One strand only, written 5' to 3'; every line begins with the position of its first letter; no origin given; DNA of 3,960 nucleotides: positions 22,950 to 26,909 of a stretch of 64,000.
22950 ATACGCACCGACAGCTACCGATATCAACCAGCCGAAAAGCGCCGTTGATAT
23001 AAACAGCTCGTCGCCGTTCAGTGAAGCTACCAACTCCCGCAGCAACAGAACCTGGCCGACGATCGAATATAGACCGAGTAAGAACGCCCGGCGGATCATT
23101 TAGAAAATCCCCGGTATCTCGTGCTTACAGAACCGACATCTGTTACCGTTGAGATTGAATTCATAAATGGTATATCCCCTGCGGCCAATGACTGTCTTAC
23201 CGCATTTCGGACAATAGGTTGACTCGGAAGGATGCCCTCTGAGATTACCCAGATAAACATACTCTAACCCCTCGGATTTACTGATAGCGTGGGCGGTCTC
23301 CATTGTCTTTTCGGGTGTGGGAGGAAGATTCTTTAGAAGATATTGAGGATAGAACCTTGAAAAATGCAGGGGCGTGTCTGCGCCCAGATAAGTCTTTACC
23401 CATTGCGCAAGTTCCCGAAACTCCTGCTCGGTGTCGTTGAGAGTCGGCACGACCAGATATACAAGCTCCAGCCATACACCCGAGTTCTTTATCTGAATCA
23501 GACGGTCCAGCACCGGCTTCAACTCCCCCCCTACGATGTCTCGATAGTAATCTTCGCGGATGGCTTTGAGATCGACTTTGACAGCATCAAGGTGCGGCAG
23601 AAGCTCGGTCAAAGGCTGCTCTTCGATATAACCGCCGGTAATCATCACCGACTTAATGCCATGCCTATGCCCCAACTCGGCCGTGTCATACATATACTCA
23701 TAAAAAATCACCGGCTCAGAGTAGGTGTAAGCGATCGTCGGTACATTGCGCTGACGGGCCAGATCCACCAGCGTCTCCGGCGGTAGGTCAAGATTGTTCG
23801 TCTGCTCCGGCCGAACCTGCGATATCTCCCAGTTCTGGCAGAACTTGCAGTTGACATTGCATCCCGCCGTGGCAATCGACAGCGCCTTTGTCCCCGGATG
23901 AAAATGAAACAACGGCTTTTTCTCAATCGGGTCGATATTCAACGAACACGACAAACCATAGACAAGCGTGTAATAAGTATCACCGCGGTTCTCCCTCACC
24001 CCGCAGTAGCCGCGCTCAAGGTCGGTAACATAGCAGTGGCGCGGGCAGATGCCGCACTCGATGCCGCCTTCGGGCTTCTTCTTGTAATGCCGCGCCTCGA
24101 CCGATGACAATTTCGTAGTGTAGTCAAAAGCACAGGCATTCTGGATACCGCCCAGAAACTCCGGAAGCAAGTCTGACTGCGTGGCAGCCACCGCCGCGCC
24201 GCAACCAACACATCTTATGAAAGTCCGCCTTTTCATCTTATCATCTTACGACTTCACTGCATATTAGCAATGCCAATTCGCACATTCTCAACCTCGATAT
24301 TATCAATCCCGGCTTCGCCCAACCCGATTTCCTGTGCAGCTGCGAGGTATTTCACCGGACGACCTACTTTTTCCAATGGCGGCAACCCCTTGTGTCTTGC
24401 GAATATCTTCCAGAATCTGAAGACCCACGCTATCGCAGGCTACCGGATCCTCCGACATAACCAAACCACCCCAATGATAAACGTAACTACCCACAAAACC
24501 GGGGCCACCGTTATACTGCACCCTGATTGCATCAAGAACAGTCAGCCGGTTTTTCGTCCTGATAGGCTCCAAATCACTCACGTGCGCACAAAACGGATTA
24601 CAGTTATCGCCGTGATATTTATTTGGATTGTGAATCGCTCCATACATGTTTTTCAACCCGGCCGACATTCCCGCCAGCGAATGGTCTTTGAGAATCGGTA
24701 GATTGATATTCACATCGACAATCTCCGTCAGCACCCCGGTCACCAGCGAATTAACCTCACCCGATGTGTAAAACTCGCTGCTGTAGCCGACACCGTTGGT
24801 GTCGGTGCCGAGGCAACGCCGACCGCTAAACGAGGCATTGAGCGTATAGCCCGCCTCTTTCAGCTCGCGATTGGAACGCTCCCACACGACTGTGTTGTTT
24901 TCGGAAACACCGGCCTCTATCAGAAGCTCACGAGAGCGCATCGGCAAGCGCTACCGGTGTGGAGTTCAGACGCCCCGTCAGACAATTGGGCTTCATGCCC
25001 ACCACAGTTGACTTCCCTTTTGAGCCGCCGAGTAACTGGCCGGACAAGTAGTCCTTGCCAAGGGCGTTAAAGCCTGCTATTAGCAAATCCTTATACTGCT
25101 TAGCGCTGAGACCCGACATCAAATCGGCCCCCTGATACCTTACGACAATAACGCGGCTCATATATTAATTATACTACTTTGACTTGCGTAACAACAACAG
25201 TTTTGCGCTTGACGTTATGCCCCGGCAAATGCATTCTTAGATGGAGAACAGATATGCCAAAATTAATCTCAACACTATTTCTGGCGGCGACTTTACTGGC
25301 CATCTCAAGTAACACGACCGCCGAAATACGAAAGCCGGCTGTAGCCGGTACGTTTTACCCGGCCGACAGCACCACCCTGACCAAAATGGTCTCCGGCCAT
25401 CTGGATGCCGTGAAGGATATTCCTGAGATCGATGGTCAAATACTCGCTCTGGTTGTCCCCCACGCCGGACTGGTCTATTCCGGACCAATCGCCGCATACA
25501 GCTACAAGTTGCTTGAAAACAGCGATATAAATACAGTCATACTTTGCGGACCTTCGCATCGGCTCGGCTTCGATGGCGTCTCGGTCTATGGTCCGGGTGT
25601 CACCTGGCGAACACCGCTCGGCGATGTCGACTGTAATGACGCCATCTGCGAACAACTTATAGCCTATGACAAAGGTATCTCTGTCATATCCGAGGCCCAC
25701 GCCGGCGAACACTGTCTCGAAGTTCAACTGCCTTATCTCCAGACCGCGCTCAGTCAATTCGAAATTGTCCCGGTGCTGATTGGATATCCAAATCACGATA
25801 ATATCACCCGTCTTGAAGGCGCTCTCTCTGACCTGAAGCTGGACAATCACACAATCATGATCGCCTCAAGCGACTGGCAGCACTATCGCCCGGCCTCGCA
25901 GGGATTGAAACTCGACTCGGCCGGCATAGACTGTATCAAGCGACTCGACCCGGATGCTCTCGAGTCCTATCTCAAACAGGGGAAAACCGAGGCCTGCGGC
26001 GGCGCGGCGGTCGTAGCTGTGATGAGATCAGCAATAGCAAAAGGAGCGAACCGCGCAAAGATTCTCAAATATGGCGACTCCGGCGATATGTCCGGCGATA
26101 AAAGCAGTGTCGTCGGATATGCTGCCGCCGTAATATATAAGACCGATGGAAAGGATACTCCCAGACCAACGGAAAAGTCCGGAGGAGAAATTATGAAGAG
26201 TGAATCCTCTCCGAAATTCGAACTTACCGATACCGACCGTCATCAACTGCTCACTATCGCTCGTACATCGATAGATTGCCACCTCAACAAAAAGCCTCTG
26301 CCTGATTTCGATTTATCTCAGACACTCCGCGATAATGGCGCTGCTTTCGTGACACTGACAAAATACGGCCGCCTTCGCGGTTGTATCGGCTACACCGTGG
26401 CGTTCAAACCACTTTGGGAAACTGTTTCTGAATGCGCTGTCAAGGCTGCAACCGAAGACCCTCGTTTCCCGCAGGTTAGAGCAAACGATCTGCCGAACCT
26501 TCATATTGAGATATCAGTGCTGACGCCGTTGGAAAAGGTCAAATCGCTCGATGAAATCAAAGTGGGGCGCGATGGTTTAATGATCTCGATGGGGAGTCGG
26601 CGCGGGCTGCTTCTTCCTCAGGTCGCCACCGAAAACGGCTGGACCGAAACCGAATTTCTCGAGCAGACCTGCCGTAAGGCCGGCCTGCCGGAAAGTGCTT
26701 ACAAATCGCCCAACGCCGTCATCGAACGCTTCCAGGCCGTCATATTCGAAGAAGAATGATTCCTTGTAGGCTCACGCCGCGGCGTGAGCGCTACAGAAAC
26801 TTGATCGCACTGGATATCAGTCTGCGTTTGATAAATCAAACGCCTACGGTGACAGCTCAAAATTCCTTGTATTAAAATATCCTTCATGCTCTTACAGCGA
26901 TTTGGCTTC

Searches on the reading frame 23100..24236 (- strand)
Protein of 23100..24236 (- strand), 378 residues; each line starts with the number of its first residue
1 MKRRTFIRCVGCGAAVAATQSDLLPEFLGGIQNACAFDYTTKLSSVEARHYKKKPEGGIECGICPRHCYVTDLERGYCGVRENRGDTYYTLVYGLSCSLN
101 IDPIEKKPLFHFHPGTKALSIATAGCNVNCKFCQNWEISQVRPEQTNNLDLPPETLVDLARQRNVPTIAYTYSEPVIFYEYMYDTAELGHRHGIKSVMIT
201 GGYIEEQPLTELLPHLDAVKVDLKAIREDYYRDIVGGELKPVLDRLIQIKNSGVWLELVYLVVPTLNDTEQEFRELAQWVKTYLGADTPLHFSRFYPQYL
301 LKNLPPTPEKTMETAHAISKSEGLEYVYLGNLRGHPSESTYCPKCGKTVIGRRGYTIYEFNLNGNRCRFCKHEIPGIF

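Call 59: search_protein_families(library=pfam, proteins=[window:23100-24236:-], max_evalue=0.001)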
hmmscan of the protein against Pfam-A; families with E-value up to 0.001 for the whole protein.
window:23100-24236:- (378 aa): 2 families
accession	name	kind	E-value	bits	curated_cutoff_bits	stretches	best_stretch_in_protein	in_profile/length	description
PF04055.27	Radical_SAM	-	3.1e-16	60.4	29.5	1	122-278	3-164/166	Radical SAM superfamily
PF13353.11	Fer4_12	-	0.00076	20.2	22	0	119-223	8-115/137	4Fe-4S single cluster domain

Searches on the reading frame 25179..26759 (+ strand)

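Call 59: search_protein_families(library=pfam, proteins=[window:25179-26759:+], max_evalue=0.001)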
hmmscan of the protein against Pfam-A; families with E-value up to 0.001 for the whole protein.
window:25179-26759:+ (526 aa): 2 families
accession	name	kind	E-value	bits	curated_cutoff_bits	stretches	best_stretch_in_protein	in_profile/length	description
PF01875.22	Memo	-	6.1e-59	199.9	27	1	52-318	1-269/269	Memo-like protein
PF01871.22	AMMECR1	-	7.8e-54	182.1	25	1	359-523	2-168/168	AMMECR1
